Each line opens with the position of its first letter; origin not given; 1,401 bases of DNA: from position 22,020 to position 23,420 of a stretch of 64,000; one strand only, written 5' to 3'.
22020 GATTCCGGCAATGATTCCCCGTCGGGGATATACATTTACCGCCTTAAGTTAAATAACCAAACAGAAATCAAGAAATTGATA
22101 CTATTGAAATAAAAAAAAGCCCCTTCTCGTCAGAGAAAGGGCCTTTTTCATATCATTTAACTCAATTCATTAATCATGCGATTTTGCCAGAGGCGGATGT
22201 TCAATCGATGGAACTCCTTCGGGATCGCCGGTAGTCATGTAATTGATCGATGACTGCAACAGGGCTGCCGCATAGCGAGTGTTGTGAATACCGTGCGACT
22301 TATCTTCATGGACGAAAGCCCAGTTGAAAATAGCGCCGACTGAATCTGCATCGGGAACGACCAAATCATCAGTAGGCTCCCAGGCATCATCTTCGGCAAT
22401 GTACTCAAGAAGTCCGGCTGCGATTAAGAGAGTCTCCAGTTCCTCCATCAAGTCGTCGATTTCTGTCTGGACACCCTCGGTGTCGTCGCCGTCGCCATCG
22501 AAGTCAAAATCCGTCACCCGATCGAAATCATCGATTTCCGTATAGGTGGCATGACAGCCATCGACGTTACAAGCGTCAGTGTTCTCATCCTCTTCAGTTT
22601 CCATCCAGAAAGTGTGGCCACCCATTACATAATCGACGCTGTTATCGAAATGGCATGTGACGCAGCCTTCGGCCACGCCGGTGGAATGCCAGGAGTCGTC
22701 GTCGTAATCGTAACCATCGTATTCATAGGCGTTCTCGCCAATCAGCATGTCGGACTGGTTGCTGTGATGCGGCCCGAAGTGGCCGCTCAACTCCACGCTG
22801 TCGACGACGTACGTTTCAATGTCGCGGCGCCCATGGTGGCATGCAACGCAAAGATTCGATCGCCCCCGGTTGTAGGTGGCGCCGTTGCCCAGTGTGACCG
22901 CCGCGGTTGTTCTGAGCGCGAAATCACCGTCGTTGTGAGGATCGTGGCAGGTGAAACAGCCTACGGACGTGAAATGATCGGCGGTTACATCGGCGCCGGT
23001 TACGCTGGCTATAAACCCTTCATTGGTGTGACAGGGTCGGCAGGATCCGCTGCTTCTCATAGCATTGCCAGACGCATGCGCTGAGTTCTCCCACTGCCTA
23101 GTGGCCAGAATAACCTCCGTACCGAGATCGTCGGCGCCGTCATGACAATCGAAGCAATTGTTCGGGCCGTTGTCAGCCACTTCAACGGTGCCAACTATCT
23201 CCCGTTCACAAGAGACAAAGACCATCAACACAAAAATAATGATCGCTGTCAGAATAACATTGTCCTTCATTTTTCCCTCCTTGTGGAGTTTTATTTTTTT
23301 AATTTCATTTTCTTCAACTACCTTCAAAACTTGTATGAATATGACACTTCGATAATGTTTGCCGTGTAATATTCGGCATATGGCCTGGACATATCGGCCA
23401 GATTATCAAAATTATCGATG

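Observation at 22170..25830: Non-canonical porin-cytochrome (MtrAB/MtoAB/PioAB-like) three-gene module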

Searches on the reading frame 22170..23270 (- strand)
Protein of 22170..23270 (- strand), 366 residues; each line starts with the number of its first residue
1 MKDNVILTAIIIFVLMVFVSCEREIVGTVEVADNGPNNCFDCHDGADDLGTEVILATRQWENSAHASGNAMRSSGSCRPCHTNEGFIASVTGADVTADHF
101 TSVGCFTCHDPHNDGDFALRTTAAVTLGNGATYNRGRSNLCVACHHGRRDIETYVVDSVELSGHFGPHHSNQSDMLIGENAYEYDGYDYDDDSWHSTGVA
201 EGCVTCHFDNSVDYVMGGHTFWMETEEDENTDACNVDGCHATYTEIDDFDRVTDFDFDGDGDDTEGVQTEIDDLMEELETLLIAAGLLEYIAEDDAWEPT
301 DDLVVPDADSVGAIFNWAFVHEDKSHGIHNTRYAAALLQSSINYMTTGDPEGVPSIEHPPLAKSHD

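Call 3: search_protein_families(library=ncbifam, proteins=[window:22170-23270:-], max_evalue=1)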
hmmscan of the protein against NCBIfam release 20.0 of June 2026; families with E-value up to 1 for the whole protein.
window:22170-23270:- (366 aa): 6 families
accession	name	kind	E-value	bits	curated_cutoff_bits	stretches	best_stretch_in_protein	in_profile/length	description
NF045713.1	CxxCH_16_HmcA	equivalog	0.00022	20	400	2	191-247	339-393/541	sulfate respiration complex hexadecaheme cytochrome HmcA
TIGR03508.1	decahem_SO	subfamily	0.001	18.6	192.2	1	76-149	4-81/258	DmsE family decaheme c-type cytochrome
NF041198.1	UshA_like_PCGU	equivalog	0.0058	15.3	275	1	57-150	419-513/519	UshA-like (seleno)protein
NF008659.0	PRK11659.1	equivalog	0.0066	16.2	184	1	36-152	75-174/188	cytochrome c nitrite reductase pentaheme subunit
TIGR03153.1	cytochr_NrfH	equivalog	0.023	14.7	134.2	0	11-88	8-66/138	cytochrome c nitrite reductase small subunit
TIGR01905.1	paired_CXXCH_1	subfamily_domain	0.59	10.1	25.2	0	104-113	8-17/41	doubled CXXCH domain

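Call 4: search_protein_families(library=pfam, proteins=[window:22170-23270:-], max_evalue=1)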
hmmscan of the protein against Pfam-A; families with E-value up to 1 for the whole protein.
window:22170-23270:- (366 aa): 6 families
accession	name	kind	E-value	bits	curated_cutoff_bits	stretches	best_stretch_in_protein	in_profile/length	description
PF22113.1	Mtrc-MtrF_II-IV_dom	-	1.1e-06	28.8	30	2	36-113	81-167/176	Outer membrane cytochrome MtrC/MtrF-like, domains II/IV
PF14522.11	Cytochrome_C7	-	1.9e-06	28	24.8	3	35-109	12-66/67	Cytochrome c7 and related cytochrome c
PF09699.15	Paired_CXXCH_1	-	0.00082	19.5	20.6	1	104-147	8-38/41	Doubled CXXCH motif (Paired_CXXCH_1)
PF14537.11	Cytochrom_c3_2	-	0.0021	18.9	25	1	71-145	23-78/79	Cytochrome c3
PF22678.1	Cytochrom_c_NrfB-like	-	0.022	15.7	27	1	39-117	1-73/89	Cytochrome c-type protein NrfB-like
PF07635.16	PSCyt1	-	0.96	10.5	22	1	105-126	1-23/59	Planctomycete cytochrome C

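Call 24: find_homologous_proteins(query=window:22170-23270:-)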
Query window:22170-23270:- (366 aa): 360 proteins with E <= 0.001 among 3953 candidates; the best 120 are listed.
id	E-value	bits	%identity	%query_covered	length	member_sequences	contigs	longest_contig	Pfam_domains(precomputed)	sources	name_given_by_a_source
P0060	4.6e-252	854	100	100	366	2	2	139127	PF14522.12,PF22113.2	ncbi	ncbi:MAG: hypothetical protein V3V99_01735 [candidate division Zixibacteria bacterium]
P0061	1.5e-187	642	78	94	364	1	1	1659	PF09699.16,PF14522.12,PF22113.2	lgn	-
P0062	4.8e-186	637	76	100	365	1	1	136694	PF09699.16,PF14522.12,PF22113.2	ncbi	ncbi:MAG: hypothetical protein ABIE07_11060 [Candidatus Zixiibacteriota bacterium]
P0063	1.8e-180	618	75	94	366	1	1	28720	PF14522.12,PF22113.2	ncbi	-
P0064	6.2e-180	617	75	96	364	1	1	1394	PF09699.16,PF14522.12,PF22113.2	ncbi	-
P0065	4.3e-179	614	74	96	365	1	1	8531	PF14522.12,PF22113.2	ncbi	-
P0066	3.2e-174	598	76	95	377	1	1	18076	PF14522.12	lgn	-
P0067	2.7e-173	595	74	94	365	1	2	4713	PF14522.12,PF22113.2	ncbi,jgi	ncbi:MAG: hypothetical protein ACYTF1_26830 [Planctomycetota bacterium]|jgi:hypothetical protein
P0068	1.7e-172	592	72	97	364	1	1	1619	PF14522.12,PF22113.2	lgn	-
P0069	7.9e-171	587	75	91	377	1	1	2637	PF14537.12,PF14522.12,PF22113.2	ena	-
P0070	2.1e-167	575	73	92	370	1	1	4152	PF14522.12,PF22113.2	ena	-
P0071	2.3e-167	575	68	100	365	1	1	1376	PF14522.12,PF22113.2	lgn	-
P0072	1.9e-165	569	68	99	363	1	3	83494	PF09699.16,PF14522.12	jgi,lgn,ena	-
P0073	3.9e-164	565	68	98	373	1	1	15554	PF14522.12,PF22113.2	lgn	-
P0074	1.9e-162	559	70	99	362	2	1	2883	PF09699.16,PF14537.12,PF14522.12,PF22113.2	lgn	-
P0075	1.1e-161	557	70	94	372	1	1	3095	PF02335.21,PF14522.12,PF22113.2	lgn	-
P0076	4.0e-161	555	70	93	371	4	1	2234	PF09699.16,PF14522.12,PF22113.2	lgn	-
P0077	2.3e-160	552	69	92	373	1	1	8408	PF14522.12,PF22113.2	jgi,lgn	jgi:hypothetical protein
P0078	1.9e-159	549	69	94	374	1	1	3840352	PF09699.16,PF14522.12,PF22113.2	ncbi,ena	-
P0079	6.6e-158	544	66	97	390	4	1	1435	PF14522.12,PF22113.2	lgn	-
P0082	1.5e-154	533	66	97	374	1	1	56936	PF14522.12,PF22113.2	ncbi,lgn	ncbi:MAG: hypothetical protein ABIE70_11045 [bacterium]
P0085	6.8e-148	511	64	94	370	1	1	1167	PF14522.12,PF22113.2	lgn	-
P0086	9.1e-140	484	61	95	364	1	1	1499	PF09699.16,PF14522.12,PF22113.2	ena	-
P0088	5.0e-109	383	51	97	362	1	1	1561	PF02335.21,PF14522.12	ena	-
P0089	5.2e-109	383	52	95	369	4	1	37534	PF22113.2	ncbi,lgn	ncbi:MAG: hypothetical protein ABIK83_05320 [Candidatus Zixiibacteriota bacterium]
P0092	1.6e-106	375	52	93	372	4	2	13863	PF09699.16,PF14537.12,PF14522.12,PF22113.2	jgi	-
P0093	5.8e-105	370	51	96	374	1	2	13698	PF22113.2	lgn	-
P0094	3.0e-104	368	51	95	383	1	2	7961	PF22113.2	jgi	jgi:hypothetical protein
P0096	3.7e-103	364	49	98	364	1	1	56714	PF14522.12,PF22113.2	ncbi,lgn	-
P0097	4.5e-103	364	50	91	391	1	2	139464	PF02335.21,PF14522.12,PF22113.2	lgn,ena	-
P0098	4.9e-103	364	51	91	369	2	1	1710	PF02335.21,PF14522.12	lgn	-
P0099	1.3e-102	362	51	98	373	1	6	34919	PF09699.16,PF14537.12,PF14522.12,PF22113.2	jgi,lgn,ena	-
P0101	3.9e-102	361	52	92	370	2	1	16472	PF02335.21,PF14522.12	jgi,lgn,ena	-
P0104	3.4e-101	357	48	96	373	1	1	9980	PF14522.12,PF22113.2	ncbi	-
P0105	3.8e-101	357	51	95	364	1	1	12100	PF14522.12,PF22113.2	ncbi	ncbi:MAG: hypothetical protein ABIJ45_07875 [Candidatus Zixiibacteriota bacterium]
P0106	4.0e-101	357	52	95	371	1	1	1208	PF22113.2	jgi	jgi:hypothetical protein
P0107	4.7e-101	357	50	97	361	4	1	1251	PF02335.21,PF22113.2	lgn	-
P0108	4.7e-101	357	49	98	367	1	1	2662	PF22113.2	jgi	jgi:hypothetical protein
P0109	8.1e-101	356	49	97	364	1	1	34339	PF14522.12,PF22113.2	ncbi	-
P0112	4.6e-100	354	50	91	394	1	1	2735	PF02335.21,PF14522.12,PF22113.2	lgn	-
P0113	5.8e-100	353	50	94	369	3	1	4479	PF02335.21,PF14522.12,PF22113.2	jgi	jgi:formate-dependent nitrite reductase cytochrome c552 subunit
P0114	6.4e-100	353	50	95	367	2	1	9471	PF22113.2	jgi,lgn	-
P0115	1.8e-99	352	47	98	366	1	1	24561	PF22113.2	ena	-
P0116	3.0e-99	351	49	100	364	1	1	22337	PF22113.2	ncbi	-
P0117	4.4e-99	351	47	100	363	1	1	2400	PF22113.2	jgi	jgi:hypothetical protein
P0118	5.3e-99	350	51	96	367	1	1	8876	PF14522.12,PF22113.2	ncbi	-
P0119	1.1e-98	349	49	99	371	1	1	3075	PF14537.12,PF14522.12,PF22113.2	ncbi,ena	-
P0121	2.1e-98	348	50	94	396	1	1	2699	PF14522.12,PF22113.2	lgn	-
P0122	3.0e-98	348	51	92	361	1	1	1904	PF14522.12,PF22113.2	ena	-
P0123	4.4e-98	347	49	93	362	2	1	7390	PF22113.2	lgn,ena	-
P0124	2.0e-97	345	49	91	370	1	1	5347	PF22113.2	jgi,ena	-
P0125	3.1e-97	344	50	95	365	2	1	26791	PF22113.2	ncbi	ncbi:MAG: hypothetical protein ABIJ12_12670 [bacterium]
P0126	9.2e-97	343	48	97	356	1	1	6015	PF22113.2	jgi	jgi:hypothetical protein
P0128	6.9e-96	340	48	95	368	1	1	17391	PF22113.2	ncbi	-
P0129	8.7e-96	340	49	95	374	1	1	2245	PF22113.2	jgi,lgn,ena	-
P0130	1.1e-95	339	46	95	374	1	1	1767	PF22113.2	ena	-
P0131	1.7e-95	339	49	97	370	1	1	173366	PF02335.21,PF14522.12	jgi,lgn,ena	-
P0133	9.9e-95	336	48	96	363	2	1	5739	PF22113.2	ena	-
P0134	1.1e-94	336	46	97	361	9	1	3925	PF14537.12,PF02335.21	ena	-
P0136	2.8e-94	335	47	96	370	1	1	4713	PF14522.12,PF22113.2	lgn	-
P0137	3.1e-94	335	48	98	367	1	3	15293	PF14537.12,PF14522.12,PF22113.2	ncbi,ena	-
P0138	5.8e-94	334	48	97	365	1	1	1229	PF14537.12,PF02335.21,PF14522.12,PF22113.2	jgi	jgi:hypothetical protein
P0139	9.8e-94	333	48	95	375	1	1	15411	PF14522.12,PF22113.2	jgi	jgi:hypothetical protein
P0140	1.2e-93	333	48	96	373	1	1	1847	PF22113.2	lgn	-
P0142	3.7e-93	331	48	97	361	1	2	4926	PF02335.21,PF22113.2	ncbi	ncbi:MAG: hypothetical protein V3S17_07160 [candidate division Zixibacteria bacterium]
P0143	8.1e-93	330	47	92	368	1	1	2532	PF14522.12,PF22113.2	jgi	jgi:hypothetical protein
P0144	2.0e-92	329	45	99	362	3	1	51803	PF09699.16,PF02335.21,PF14522.12,PF22113.2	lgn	-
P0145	2.5e-92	328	45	96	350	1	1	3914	PF14522.12,PF22113.2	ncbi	-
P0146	3.2e-92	328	46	91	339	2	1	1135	PF14522.12,PF22113.2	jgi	jgi:hypothetical protein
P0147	1.1e-91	326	47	96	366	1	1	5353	PF02335.21,PF14522.12,PF22113.2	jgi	jgi:formate-dependent nitrite reductase cytochrome c552 subunit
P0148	1.9e-91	325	45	97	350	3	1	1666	PF14522.12,PF22113.2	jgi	jgi:hypothetical protein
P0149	3.6e-91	324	48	96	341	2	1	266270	PF14537.12,PF02335.21,PF14522.12,PF22113.2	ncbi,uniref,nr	ncbi:MAG: hypothetical protein KJ970_09105 [Candidatus Eisenbacteria bacterium]|uniref:Cytochrome c-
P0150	2.9e-90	321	46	92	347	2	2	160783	PF02335.21,PF14522.12,PF22113.2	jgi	jgi:hypothetical protein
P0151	1.4e-89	319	46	96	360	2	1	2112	PF14522.12,PF22113.2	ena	-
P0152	3.6e-89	318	47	98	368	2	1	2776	PF22113.2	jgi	jgi:hypothetical protein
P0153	1.0e-88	316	45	94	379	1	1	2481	PF14522.12,PF22113.2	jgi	jgi:hypothetical protein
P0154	1.1e-88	316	47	93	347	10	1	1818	PF02335.21,PF14522.12,PF22113.2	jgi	-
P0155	1.6e-87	312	46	93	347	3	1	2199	PF02335.21,PF14522.12,PF22113.2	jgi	jgi:hypothetical protein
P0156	2.6e-87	312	44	96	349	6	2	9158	PF14522.12,PF22113.2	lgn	-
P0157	9.0e-87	310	47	94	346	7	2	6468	PF02335.21,PF14522.12,PF22113.2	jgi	jgi:hypothetical protein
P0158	3.5e-86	308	44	94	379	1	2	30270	PF14522.12,PF22113.2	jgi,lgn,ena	-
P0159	4.4e-86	308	45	95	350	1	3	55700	PF02335.21,PF14522.12,PF22113.2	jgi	jgi:hypothetical protein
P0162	8.4e-86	307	45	93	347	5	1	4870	PF02335.21,PF14522.12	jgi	jgi:hypothetical protein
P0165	9.1e-84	300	42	98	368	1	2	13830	PF14522.12,PF22113.2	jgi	jgi:hypothetical protein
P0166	2.7e-82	295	44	97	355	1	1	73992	PF09699.16,PF14537.12,PF14522.12,PF22113.2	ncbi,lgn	-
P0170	1.3e-79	286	43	93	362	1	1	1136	PF09699.16,PF02335.21,PF14522.12,PF22113.2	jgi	jgi:hypothetical protein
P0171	1.5e-79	286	44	97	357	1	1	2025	PF14537.12,PF02335.21,PF14522.12,PF22113.2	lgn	-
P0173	1.8e-78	283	44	99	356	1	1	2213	PF02335.21,PF14522.12,PF22113.2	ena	-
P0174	2.3e-78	282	43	98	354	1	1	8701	PF14537.12,PF02335.21,PF14522.12,PF22113.2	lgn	-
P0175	2.5e-78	282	45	92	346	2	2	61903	PF14522.12,PF22113.2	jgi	-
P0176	9.5e-78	280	41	96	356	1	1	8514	PF14522.12,PF22113.2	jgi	jgi:hypothetical protein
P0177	1.1e-77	280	44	89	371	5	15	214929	PF09699.16,PF14522.12,PF22113.2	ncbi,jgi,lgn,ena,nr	ncbi:MAG TPA: cytochrome c3 family protein [candidate division Zixibacteria bacterium]|nr:hypothetic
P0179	1.3e-76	277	41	94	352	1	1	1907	PF14522.12,PF22113.2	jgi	jgi:hypothetical protein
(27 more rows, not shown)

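Call 35: predict_structure(alignment_id=A3)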
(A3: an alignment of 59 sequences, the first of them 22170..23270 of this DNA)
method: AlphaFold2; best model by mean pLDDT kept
length: 366 residues; sequences in the alignment: 59
mean_pLDDT: 86.8   pTM: 0.82
mean pLDDT of the five models: 86.8, 86.1, 85.8, 81.2, 79.0
residues with pLDDT >= 90: 207; 70-90: 116; 50-70: 33; < 50: 10
segments of 3 or more residues with pLDDT < 50: 25-27, 29-34
pLDDT, mean of each block of 10 residues (from residue 1): 85 85 51 52 63 86 87 85 92 87 86 73 95 95 94 97 92 96 95 82 88 90 91 83 83 88 92 98 98 97 98 98 93 96 97 75 56
secondary structure, 60 per line:
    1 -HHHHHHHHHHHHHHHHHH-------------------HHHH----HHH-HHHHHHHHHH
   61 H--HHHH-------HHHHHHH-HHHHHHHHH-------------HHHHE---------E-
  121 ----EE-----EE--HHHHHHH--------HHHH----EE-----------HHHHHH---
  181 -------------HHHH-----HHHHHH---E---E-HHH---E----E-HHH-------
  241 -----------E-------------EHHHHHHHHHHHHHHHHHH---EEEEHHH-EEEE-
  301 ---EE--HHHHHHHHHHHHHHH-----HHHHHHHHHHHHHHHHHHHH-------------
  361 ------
elements in order: H2-19 H39-42 H51-61 H64-67 H75-81 H83-91 H105-108 H136-142 H151-154 H172-177 H194-197 H203-208 H267-284 E288-291 E296-299 H308-322 H328-347

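Call 37: search_solved_structures(query=A3, max_evalue=1, show_alignments=2)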
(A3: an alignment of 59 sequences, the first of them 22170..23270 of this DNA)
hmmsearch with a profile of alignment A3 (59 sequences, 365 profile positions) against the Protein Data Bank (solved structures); distinct sequences matched with E-value up to 1: 20.
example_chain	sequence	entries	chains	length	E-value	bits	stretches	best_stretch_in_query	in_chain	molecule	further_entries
1oah_A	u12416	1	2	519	2.5e-06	29.8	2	30-94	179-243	CYTOCHROME C NITRITE REDUCTASE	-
2j7a_A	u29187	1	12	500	1.4e-05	27.3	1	201-346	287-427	CYTOCHROME C NITRITE REDUCTASE NRFA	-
2vr0_A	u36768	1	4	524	1.5e-05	27.2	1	201-346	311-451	CYTOCHROME C NITRITE REDUCTASE, CATALYTIC SUBUNIT NFRA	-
6i5b_A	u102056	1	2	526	0.00032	22.9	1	205-349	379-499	Uncharacterized protein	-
8bcx_A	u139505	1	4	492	0.0056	18.8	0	33-86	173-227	Nitrite reductase (cytochrome; ammonia-forming)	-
1sp3_A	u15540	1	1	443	0.0077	18.4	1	34-114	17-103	cytochrome c, putative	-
3ubr_A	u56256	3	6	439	0.0081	18.3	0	34-88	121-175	Cytochrome c-552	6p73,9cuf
1fs7_A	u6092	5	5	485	0.024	16.7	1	34-88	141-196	CYTOCHROME C NITRITE REDUCTASE | Cytochrome c-552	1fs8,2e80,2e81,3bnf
3bng_A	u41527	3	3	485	0.027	16.6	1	34-87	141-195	Cytochrome c-552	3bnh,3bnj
1fs9_A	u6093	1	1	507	0.028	16.5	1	34-88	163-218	CYTOCHROME C NITRITE REDUCTASE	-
1jni_A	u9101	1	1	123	0.11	14.6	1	35-163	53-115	DIHEME CYTOCHROME C NAPB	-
2j7a_C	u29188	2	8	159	0.21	13.6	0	78-117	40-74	CYTOCHROME C QUINOL DEHYDROGENASE NRFH | NAPC/NIRT CYTOCHROME C FAMILY PROTEIN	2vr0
6qvm_A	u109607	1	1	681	0.28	13.2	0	319-346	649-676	Multiheme cytochrome cf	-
3owm_A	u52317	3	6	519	0.96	11.5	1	98-124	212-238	Eight-heme nitrite reductase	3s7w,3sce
3rkh_A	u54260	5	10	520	0.96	11.4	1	98-124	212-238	Eight-heme nitrite reductase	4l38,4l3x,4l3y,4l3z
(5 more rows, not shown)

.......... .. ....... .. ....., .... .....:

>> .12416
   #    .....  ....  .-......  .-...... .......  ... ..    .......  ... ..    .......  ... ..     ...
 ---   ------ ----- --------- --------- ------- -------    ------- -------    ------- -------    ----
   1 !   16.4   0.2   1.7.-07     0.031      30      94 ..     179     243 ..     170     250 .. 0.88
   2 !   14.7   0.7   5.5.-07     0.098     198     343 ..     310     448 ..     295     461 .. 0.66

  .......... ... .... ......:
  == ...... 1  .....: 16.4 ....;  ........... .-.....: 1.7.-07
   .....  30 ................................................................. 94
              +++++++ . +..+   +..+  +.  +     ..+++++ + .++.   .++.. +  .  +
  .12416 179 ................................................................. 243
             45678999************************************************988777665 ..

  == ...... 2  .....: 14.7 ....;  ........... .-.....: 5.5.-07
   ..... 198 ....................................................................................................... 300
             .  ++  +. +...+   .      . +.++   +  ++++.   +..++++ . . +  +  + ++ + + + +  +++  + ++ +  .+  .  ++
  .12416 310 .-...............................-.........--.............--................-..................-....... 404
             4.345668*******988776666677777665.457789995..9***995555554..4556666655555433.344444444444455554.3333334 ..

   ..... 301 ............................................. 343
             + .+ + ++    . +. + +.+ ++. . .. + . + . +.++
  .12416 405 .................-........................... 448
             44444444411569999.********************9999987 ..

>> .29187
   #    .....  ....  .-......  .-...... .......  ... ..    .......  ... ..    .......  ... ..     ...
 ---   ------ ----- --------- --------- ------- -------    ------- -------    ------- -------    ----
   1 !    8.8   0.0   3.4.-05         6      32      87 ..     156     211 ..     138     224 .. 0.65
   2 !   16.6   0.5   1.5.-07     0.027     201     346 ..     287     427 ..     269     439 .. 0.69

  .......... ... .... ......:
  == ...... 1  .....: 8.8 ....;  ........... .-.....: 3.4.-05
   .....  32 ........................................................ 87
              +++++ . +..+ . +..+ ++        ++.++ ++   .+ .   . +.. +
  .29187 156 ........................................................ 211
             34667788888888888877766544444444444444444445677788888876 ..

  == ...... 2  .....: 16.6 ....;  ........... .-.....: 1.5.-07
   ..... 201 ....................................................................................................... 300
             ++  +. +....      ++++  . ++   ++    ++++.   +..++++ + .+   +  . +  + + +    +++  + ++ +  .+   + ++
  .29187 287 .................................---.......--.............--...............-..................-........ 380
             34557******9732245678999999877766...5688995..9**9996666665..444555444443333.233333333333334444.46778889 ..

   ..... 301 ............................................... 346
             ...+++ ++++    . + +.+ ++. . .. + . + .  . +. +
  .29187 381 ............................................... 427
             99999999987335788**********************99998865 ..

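Call 38: fold_search(model_id=the predicted structure, library=pdb)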
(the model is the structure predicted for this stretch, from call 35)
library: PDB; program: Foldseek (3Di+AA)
matches with E <= 10: 6; with E <= 0.001: 0
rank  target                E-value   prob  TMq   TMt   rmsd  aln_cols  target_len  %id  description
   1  4krd_B                2.8e+00  0.06  0.09  0.15  10.2        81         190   14  Crystal Structure of Pho85-Pcl10 Complex (released 2013-09-18)
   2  4xln_D                5.2e+00  0.01  0.06  0.02  16.1       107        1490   20  Crystal structure of T. aquaticus transcription initiation complex containing bubble promoter and RNA (released 2015-09-23)
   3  4xln_J                5.7e+00  0.01  0.06  0.02  14.5        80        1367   19  Crystal structure of T. aquaticus transcription initiation complex containing bubble promoter and RNA (released 2015-09-23)
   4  8wr4_B                6.4e+00  0.01  0.06  0.02  15.0       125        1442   11  Structure of CbCas9-PcrIIC1 complex bound to 62-bp DNA substrate (non-targeting complex) (released 2024-06-05)
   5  7esb                  7.2e+00  0.01  0.07  0.08  13.9        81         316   17  FmnB complexed with ATP (released 2021-11-03)
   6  9igx_L                1.0e+01  0.01  0.07  0.06  19.2       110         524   15  Ku70/80 bound to 153 bp nucleosome (released 2026-01-14)

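Call 49: find_encoding_contigs(protein=P0149, flank=6000, max_places=2)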
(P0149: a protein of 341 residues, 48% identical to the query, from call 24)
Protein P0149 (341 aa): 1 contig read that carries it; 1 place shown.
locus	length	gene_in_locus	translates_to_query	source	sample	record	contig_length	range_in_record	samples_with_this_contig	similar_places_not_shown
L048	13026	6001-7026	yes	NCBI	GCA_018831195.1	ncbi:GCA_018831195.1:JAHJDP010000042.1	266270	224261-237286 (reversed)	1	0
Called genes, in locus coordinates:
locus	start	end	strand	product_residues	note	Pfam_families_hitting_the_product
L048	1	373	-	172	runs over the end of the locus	PF04893:Yip1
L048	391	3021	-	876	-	PF01343:Peptidase_S49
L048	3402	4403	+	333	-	PF14522:Cytochrome_C7 (faint), PF22113:Mtrc-MtrF_II-IV_dom (faint), PF22678:Cytochrom_c_NrfB-like (faint), PF14537:Cytochrom_c3_2 (faint), PF09699:Paired_CXXCH_1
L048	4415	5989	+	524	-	-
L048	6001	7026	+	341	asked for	PF02335:Cytochrom_C552 (faint), PF14522:Cytochrome_C7 (faint), PF14537:Cytochrom_c3_2 (faint), PF22113:Mtrc-MtrF_II-IV_dom (weak)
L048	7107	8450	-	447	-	PF00180:Iso_dh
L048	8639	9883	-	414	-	-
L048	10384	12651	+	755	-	PF00069:Pkinase, PF07714:PK_Tyr_Ser-Thr, PF01636:APH (faint), PF03109:ABC1 (weak), PF14531:Kinase-like (weak)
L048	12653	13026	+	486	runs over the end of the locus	PF00481:PP2C (weak), PF13672:PP2C_2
